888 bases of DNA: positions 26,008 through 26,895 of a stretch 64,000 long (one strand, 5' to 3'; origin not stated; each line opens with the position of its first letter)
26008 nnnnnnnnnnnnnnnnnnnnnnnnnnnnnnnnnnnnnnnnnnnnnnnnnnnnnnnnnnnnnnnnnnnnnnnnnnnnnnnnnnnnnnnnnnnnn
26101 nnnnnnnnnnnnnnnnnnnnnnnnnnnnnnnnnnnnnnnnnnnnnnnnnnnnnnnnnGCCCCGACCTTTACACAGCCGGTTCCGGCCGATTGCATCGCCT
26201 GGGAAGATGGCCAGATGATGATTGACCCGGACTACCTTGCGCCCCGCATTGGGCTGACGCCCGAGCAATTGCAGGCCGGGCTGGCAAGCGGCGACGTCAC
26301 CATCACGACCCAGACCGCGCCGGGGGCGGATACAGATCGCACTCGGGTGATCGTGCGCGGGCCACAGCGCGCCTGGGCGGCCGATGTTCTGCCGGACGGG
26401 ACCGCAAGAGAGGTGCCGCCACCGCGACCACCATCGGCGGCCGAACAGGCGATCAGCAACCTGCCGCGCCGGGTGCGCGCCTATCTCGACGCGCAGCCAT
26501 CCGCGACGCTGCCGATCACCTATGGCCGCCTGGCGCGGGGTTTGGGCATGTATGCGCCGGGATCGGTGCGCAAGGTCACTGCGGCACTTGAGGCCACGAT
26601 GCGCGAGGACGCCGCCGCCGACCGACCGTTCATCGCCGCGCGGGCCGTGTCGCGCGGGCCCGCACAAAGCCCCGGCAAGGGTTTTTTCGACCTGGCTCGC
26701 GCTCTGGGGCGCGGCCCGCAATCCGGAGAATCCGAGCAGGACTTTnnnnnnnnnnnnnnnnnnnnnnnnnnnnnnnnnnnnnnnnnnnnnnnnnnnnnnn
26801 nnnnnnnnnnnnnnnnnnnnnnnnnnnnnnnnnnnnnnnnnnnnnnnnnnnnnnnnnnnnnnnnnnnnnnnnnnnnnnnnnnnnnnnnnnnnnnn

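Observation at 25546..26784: Four-domain Nfu fusion protein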

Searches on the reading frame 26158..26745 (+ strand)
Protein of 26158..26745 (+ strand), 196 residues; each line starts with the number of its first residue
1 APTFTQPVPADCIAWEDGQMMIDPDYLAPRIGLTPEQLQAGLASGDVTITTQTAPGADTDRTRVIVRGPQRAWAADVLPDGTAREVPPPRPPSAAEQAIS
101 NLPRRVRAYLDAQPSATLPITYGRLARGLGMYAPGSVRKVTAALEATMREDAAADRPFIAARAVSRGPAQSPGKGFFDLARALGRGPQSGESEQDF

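Call 36: predict_structure(alignment_id=A3)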
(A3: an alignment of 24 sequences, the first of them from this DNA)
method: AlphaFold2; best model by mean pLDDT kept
length: 196 residues; sequences in the alignment: 24
mean_pLDDT: 84.2   pTM: 0.53
mean pLDDT of the five models: 84.2, 84.0, 81.3, 79.7, 75.4
residues with pLDDT >= 90: 80; 70-90: 94; 50-70: 18; < 50: 4
segments of 3 or more residues with pLDDT < 50: 1-3
pLDDT, mean of each block of 10 residues (from residue 1): 69 81 91 92 84 70 87 89 85 56 91 91 92 88 92 91 81 86 86 82
secondary structure, 60 per line:
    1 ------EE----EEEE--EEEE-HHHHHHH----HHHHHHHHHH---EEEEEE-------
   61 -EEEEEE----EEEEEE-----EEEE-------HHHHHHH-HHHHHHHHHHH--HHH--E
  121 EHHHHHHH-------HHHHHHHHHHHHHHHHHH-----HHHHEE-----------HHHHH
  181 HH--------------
elements in order: E13-16 E19-22 H24-30 H35-44 E48-53 E62-67 E72-77 E83-86 H94-100 H102-112 H122-128 H136-153 H159-162 H176-182

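Call 40: fold_search(model_id=the predicted structure, library=pdb)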
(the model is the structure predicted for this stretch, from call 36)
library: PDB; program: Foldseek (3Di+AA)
matches with E <= 10: 448; with E <= 0.001: 0
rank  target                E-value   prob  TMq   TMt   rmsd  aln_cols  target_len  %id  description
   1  7lbm_z                1.4e-01  0.28  0.18  0.22  16.6       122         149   12  Structure of the human Mediator-bound transcription pre-initiation complex (released 2021-03-24)
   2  9rc0                  2.0e-01  0.13  0.17  0.12  12.0       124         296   14  DvhD, PAS/HD-GYP domains (released 2026-03-04)
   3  8pxf_B                2.4e-01  0.08  0.15  0.14  16.4       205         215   11  Crystal structure of the full length Hh1412 Dsb homodimer. (released 2024-08-07)
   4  5b6a                  3.9e-01  0.13  0.15  0.12  13.2       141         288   16  Structure of Pyridoxal Kinasefrom Pseudomonas Aeruginosa (released 2016-08-10)
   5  2h0i_A                4.3e-01  0.08  0.17  0.15  18.4       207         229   12  Crystal Structure of DsbG V216M mutant (released 2007-04-24)
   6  8pxf_A                4.3e-01  0.07  0.15  0.14  17.4       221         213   12  Crystal structure of the full length Hh1412 Dsb homodimer. (released 2024-08-07)
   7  9er4_A                5.1e-01  0.08  0.15  0.11  12.7       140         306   14  Room temperature structure of Glycine max phyA in Pr (released 2025-01-08)
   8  2zmv_A                5.4e-01  0.09  0.14  0.14  11.8       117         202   12  Crystal structure of Synbindin (released 2008-07-01)
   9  2h0h_A                5.8e-01  0.07  0.17  0.15  17.2       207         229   12  Crystal Structure of DsbG K113E mutant (released 2007-04-24)
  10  5g1k_B                6.1e-01  0.09  0.17  0.15  15.9       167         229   14  A triple mutant of DsbG engineered for denitrosylation (released 2016-05-25)
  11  6tc7_BBB              6.1e-01  0.08  0.14  0.11  11.0       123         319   15  PAS-GAF bidomain of Glycine max phytochromeA (released 2020-05-06)
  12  8r45_A                6.5e-01  0.08  0.15  0.11  11.1       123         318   15  Phytochromobilin-adducted PAS-GAF bidomain of Glycine max phytochrome A (released 2025-01-08)
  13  5cdw_H                7.3e-01  0.30  0.16  0.29  10.5        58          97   12  Crystal Structure Analysis of a mutant Grb2 SH2 domain (W121G) with a pYVNV peptide (released 2016-05-25)
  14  2h0h_B                7.3e-01  0.20  0.17  0.15   8.0        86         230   13  Crystal Structure of DsbG K113E mutant (released 2007-04-24)
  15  3mbh_D                7.3e-01  0.09  0.16  0.11  15.1       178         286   14  Crystal structure of a putative phosphomethylpyrimidine kinase (BT_4458) from BACTEROIDES THETAIOTAOMICRON VPI-5482 at (released 2010-06-02)
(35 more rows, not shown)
